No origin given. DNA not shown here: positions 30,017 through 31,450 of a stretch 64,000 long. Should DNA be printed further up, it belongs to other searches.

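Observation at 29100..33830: Low-GC genomic island: GntR regulator, opine-dehydrogenase-family enzyme, YfcC transporter and OCD/mu-crystallin enzyme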

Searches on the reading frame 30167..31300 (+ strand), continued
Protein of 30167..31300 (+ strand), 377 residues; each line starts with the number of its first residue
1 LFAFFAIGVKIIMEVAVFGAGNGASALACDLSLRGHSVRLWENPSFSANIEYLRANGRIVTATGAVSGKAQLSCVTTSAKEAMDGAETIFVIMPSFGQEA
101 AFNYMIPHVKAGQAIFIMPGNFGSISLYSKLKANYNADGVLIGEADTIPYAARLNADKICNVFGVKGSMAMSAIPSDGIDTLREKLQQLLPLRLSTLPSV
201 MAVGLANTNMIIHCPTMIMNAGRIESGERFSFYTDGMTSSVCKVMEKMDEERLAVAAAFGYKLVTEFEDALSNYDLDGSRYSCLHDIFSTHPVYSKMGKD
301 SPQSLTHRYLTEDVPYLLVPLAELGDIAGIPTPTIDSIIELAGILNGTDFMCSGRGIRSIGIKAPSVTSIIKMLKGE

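Call 43: search_protein_families(library=pfam, proteins=[L035:53-1141:+, L035:1111-2097:+, L035:2114-2827:-, L035:2906-3298:-, L035:3558-4604:-, L035:4621-5979:-, L035:9108-10685:+, L049:3434-4534:+, L049:4539-5276:-, L049:14772-16130:+], max_evalue=0.00001)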
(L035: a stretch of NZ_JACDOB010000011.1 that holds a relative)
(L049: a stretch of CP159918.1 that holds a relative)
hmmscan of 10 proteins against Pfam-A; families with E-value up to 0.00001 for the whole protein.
L035:53-1141:+ (362 aa): 1 family
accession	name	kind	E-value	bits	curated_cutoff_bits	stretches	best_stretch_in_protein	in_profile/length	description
PF00795.27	CN_hydrolase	-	3e-37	128.8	23.2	1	74-334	2-255/256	Carbon-nitrogen hydrolase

L035:1111-2097:+ (328 aa): 1 family
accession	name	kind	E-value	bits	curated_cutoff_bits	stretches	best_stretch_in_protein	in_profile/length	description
PF00291.31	PALP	-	1.1e-64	219.1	35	1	18-316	2-295/295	Pyridoxal-phosphate dependent enzyme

L035:2114-2827:- (237 aa): 3 families
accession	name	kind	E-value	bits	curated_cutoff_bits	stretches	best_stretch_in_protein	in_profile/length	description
PF07729.17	FCD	-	1.1e-25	90.9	24.3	1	98-216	1-123/125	FCD domain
PF00392.27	GntR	-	1.7e-17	63.3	27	1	10-72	1-63/64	Bacterial regulatory proteins, gntR family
PF08279.18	HTH_11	-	7e-07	29.5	25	1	37-70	19-53/55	HTH domain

L035:2906-3298:- (130 aa): 0 families

L035:3558-4604:- (348 aa): 1 family
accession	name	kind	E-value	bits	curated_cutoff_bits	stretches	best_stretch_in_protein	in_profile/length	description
PF07355.17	GRDB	-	1.3e-140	469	22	1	2-348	1-347/347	Glycine/sarcosine/betaine reductase selenoprotein B (GRDB)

L035:4621-5979:- (452 aa): 1 family
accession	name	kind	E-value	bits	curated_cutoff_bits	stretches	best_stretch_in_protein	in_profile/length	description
PF09338.16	Gly_reductase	-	6.4e-158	526.1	22.2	1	24-450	3-426/426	Glycine/sarcosine/betaine reductase component B subunits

L035:9108-10685:+ (525 aa): 3 families
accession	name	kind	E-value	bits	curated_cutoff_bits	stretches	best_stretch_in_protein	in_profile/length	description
PF03313.21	SDH_alpha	-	2.1e-77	260.8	26.4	1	249-504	21-259/260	Serine dehydratase alpha chain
PF03315.21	SDH_beta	-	4.5e-15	56.7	26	1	9-101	1-97/155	Serine dehydratase beta chain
PF19304.4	PGDH_inter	-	1.5e-07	32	27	1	31-139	11-118/119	D-3-phosphoglycerate dehydrogenase intervening domain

L049:3434-4534:+ (366 aa): 1 family
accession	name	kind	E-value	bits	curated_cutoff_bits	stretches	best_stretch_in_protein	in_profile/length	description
PF16983.11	MFS_MOT1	-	4.3e-55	185.3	30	2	201-319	2-111/111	Molybdate transporter of MFS superfamily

L049:4539-5276:- (245 aa): 2 families
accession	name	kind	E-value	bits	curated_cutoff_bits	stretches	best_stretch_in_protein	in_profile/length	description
PF07729.17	FCD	-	1.4e-23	84.1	24.3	1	104-222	1-123/125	FCD domain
PF00392.27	GntR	-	3e-14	52.9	27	1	18-78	3-63/64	Bacterial regulatory proteins, gntR family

L049:14772-16130:+ (452 aa): 1 family
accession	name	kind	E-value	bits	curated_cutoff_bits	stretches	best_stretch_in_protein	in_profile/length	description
PF09338.16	Gly_reductase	-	1.6e-164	547.9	22.2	1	24-450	3-426/426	Glycine/sarcosine/betaine reductase component B subunits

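Call 44: search_protein_families(library=ncbifam, proteins=[L035:4621-5979:-, L035:3558-4604:-, L049:14772-16130:+, L097:1976-2839:+, L097:3210-4259:+, L035:9108-10685:+, L035:1111-2097:+, L035:53-1141:+, L094:7441-8571:+], max_evalue=1e-10)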
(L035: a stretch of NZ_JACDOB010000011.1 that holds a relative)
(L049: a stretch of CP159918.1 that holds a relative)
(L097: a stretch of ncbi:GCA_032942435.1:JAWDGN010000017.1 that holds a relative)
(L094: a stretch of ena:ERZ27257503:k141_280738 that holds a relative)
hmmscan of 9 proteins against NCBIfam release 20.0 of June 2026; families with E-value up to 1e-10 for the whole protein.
L035:4621-5979:- (452 aa): 3 families
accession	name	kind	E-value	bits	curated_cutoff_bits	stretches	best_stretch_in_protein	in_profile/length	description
NF040793.1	sarcosine_GrdG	exception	1.3e-130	436.1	780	1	25-450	4-426/428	sarcosine reductase complex component B subunit alpha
NF053623.1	fluoroAc_FarE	equivalog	9.3e-29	100.4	675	1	26-416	7-385/419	fluoroacetate reductase subunit FarE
TIGR04480.1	D_pro_red_PrdA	equivalog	1.9e-17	63.2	700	1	17-363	163-509/587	D-proline reductase (dithiol) proprotein PrdA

L035:3558-4604:- (348 aa): 6 families
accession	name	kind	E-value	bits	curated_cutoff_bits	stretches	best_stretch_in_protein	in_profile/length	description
TIGR01918.1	various_sel_PB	subfamily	6.4e-119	397.7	65.45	1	4-348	1-345/431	glycine/betaine/sarcosine/D-proline family reductase selenoprotein B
NF040794.1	sarcosine_GrdF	exception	3.9e-118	394.8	800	1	3-348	4-349/435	sarcosine reductase complex component B subunit beta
TIGR01917.1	gly_red_sel_B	equivalog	1.7e-110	369.9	602.2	1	4-348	1-345/431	glycine reductase complex selenoprotein B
NF040795.1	betaine_GrdH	exception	7.4e-106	354.7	775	1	4-348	1-346/435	betaine reductase selenoprotein B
NF041545.1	GrdB_like_no_Se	equivalog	2.6e-18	66.3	175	1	6-156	3-156/171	GrdB-related putative oxidoreductase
TIGR04483.1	D_pro_red_PrdB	equivalog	7.3e-12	45.2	300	1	204-347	7-146/238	D-proline reductase (dithiol) protein PrdB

L049:14772-16130:+ (452 aa): 3 families
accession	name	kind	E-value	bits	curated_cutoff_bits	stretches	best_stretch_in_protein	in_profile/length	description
NF040793.1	sarcosine_GrdG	exception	2.8e-134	448.2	780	1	24-450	3-426/428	sarcosine reductase complex component B subunit alpha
NF053623.1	fluoroAc_FarE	equivalog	1.3e-35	123.1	675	1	24-414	5-383/419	fluoroacetate reductase subunit FarE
TIGR04480.1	D_pro_red_PrdA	equivalog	8.8e-18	64.3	700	1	199-363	339-509/587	D-proline reductase (dithiol) proprotein PrdA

L097:1976-2839:+ (287 aa): 2 families
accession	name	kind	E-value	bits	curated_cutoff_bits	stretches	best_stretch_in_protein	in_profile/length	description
NF040793.1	sarcosine_GrdG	exception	2.9e-94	316.3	780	1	13-287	37-310/428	sarcosine reductase complex component B subunit alpha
NF053623.1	fluoroAc_FarE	equivalog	1.2e-33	116.5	675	1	20-256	45-273/419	fluoroacetate reductase subunit FarE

L097:3210-4259:+ (349 aa): 5 families
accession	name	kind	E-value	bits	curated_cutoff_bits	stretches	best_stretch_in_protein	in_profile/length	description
NF040794.1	sarcosine_GrdF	exception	8.8e-122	406.9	800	1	1-349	1-349/435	sarcosine reductase complex component B subunit beta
TIGR01918.1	various_sel_PB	subfamily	2.3e-121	405.8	65.45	1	5-349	1-345/431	glycine/betaine/sarcosine/D-proline family reductase selenoprotein B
TIGR01917.1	gly_red_sel_B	equivalog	6.4e-113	377.9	602.2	1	5-349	1-345/431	glycine reductase complex selenoprotein B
NF040795.1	betaine_GrdH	exception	4.5e-104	348.8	775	1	5-349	1-346/435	betaine reductase selenoprotein B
NF041545.1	GrdB_like_no_Se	equivalog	6.8e-13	48.7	175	1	10-118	6-115/171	GrdB-related putative oxidoreductase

L035:9108-10685:+ (525 aa): 6 families
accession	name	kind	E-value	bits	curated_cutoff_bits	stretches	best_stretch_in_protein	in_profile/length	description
TIGR00718.1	sda_alpha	equivalog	7.8e-87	291.1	243.2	1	235-519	6-288/300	L-serine ammonia-lyase, iron-sulfur-dependent, subunit alpha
TIGR00720.1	sda_mono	equivalog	1.2e-66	225.5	345.1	2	231-506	170-448/450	L-serine ammonia-lyase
NF011614.0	PRK15040.1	equivalog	4.9e-50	170.9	873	1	231-504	171-447/454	L-serine ammonia-lyase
NF011598.0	PRK15023.1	equivalog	6.4e-47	160.5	942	1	231-505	171-448/454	L-serine ammonia-lyase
TIGR00719.1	sda_beta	equivalog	1.4e-41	142.6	161.2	1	9-182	5-182/208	L-serine ammonia-lyase, iron-sulfur-dependent subunit beta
TIGR01327.1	PGDH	equivalog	1.3e-11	44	454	1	29-213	330-520/525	phosphoglycerate dehydrogenase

L035:1111-2097:+ (328 aa): 11 families
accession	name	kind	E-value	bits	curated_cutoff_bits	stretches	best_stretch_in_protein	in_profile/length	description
TIGR01136.1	cysKM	subfamily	3e-86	289.5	344.15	1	18-327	2-299/299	cysteine synthase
TIGR01139.1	cysK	equivalog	2.3e-84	283.2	350.95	1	19-327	3-298/298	cysteine synthase A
NF007989.0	PRK10717.1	equivalog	1.1e-80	271.3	387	1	13-324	4-315/334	cysteine synthase A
TIGR01137.1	cysta_beta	equivalog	2.8e-65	220.8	510.25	1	15-324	3-308/457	cystathionine beta-synthase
NF008735.0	PRK11761.1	equivalog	5.2e-64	216.3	413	1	15-327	4-294/296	cysteine synthase CysM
TIGR01138.1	cysM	equivalog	4.7e-61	206.9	394.2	1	17-327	2-290/290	cysteine synthase B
TIGR03945.1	PLP_SbnA_fam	equivalog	2.8e-58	197.4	349.95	1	18-324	2-297/304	2,3-diaminopropionate biosynthesis protein SbnA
NF053679.1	CysteaSynCapA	equivalog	2.7e-57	194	600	1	14-323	7-316/329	cysteate synthase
NF052478.1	CystDsulMYC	equivalog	9.3e-17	61.4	600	1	32-324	27-323/354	L-cysteine desulfhydrase Cds1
NF004996.0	PRK06381.1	equivalog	3.8e-11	42.6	266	0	22-130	14-117/319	threonine synthase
NF005292.0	PRK06815.1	equivalog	8.7e-11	41.4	371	0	19-316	17-305/320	threonine/serine dehydratase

L035:53-1141:+ (362 aa): 5 families
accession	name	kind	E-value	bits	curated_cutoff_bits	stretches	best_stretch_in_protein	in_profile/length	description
TIGR03381.1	agmatine_aguB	equivalog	3.9e-17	62.5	410.25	1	77-351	4-277/279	N-carbamoylputrescine amidase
NF040852.1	nitrile_Arch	equivalog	4.9e-17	61.9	500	1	73-350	2-260/262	nitrilase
NF043013.1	DeGluthAmidYersProt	equivalog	1.2e-14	54.1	500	1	137-280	60-215/278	deaminated glutathione amidase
NF033621.1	de_GSH_amidase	exception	9.6e-13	48.1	355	1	90-281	16-206/260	deaminated glutathione amidase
TIGR04048.1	nitrile_sll0784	equivalog_domain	1.9e-12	46.8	502.6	1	72-228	3-165/301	Nit6803 family nitrilase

L094:7441-8571:+ (376 aa): 5 families
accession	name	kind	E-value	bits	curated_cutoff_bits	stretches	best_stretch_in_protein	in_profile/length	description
TIGR01109.1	Na_pump_decarbB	subfamily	9.5e-124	413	190.6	1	16-369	3-354/354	sodium ion-translocating decarboxylase subunit beta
NF012020.0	PRK15476.1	subfamily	3.7e-104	349.2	820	1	66-374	119-430/433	oxaloacetate decarboxylase subunit beta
NF012019.0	PRK15475.1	subfamily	4.1e-104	349.1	822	1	66-374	119-430/433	oxaloacetate decarboxylase subunit beta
NF012021.0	PRK15477.1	subfamily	9.1e-104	347.9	824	1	66-374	119-430/433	oxaloacetate decarboxylase subunit beta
TIGR03136.1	malonate_biotin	equivalog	2.3e-36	125.9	596.9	1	13-372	22-394/399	Na+-transporting malonate decarboxylase, carboxybiotin decarboxylase subunit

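Call 52: find_encoding_contigs(protein=P0023, flank=6000, max_places=2)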
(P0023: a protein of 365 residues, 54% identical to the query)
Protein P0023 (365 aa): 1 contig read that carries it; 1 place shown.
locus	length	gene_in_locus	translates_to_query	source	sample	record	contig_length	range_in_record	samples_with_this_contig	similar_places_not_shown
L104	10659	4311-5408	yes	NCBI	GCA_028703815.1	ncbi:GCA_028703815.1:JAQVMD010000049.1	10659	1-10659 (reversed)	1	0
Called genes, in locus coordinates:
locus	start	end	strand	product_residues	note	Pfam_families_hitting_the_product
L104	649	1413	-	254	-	PF00392:GntR, PF08279:HTH_11 (faint), PF07729:FCD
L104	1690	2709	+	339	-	PF02423:OCD_Mu_crystall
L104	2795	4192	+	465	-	PF03606:DcuC, PF03806:ABG_transport (faint)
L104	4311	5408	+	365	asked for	PF01210:NAD_Gly3P_dh_N, PF02317:Octopine_DH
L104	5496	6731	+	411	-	PF00155:Aminotran_1_2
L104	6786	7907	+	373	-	PF03977:OAD_beta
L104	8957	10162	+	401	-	PF00909:Ammonium_transp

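Call 53: find_encoding_contigs(protein=P0015, flank=6000, max_places=2)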
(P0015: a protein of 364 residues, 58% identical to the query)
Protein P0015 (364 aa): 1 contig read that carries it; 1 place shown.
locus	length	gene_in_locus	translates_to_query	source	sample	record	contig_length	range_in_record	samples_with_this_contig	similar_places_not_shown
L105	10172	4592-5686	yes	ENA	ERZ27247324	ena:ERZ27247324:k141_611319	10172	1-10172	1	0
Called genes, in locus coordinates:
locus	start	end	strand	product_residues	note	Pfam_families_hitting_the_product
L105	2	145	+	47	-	?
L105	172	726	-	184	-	PF01814:Hemerythrin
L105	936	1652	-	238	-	PF00392:GntR, PF08279:HTH_11 (weak), PF07729:FCD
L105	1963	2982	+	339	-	PF02423:OCD_Mu_crystall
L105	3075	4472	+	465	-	PF03606:DcuC, PF03806:ABG_transport (weak)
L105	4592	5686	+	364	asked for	PF01210:NAD_Gly3P_dh_N (faint), PF02317:Octopine_DH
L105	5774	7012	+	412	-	PF00155:Aminotran_1_2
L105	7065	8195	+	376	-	PF03977:OAD_beta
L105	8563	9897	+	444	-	PF03023:MurJ (weak), PF01554:MatE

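Call 58: find_encoding_contigs(protein=P0049, flank=8000, max_places=1)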
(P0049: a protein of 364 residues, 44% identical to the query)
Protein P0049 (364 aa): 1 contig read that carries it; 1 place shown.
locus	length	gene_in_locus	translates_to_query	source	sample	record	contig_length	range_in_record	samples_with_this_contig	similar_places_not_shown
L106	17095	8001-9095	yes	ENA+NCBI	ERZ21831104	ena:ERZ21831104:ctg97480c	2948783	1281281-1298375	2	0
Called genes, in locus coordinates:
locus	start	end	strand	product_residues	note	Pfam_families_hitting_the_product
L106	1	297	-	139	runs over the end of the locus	-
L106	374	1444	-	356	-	-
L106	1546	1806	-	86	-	PF09189:MoaD_arch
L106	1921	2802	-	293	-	PF00165:HTH_AraC, PF12833:HTH_18, PF06445:GyrI-like, PF14526:Cass2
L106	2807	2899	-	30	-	-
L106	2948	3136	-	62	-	PF19474:DUF6011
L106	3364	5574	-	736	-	PF02415:Chlam_PMP (faint)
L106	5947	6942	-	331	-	PF02423:OCD_Mu_crystall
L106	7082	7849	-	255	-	PF00497:SBP_bac_3, PF10613:Lig_chan-Glu_bd (weak)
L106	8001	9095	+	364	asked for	PF01210:NAD_Gly3P_dh_N, PF03807:F420_oxidored (faint), PF02317:Octopine_DH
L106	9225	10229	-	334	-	PF01545:Cation_efflux, PF16916:ZT_dimer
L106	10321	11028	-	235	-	PF00440:TetR_N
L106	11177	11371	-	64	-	-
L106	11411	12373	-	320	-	PF01937:ARMT1-like_dom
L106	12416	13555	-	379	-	PF00005:ABC_tran, PF03459:TOBE (faint)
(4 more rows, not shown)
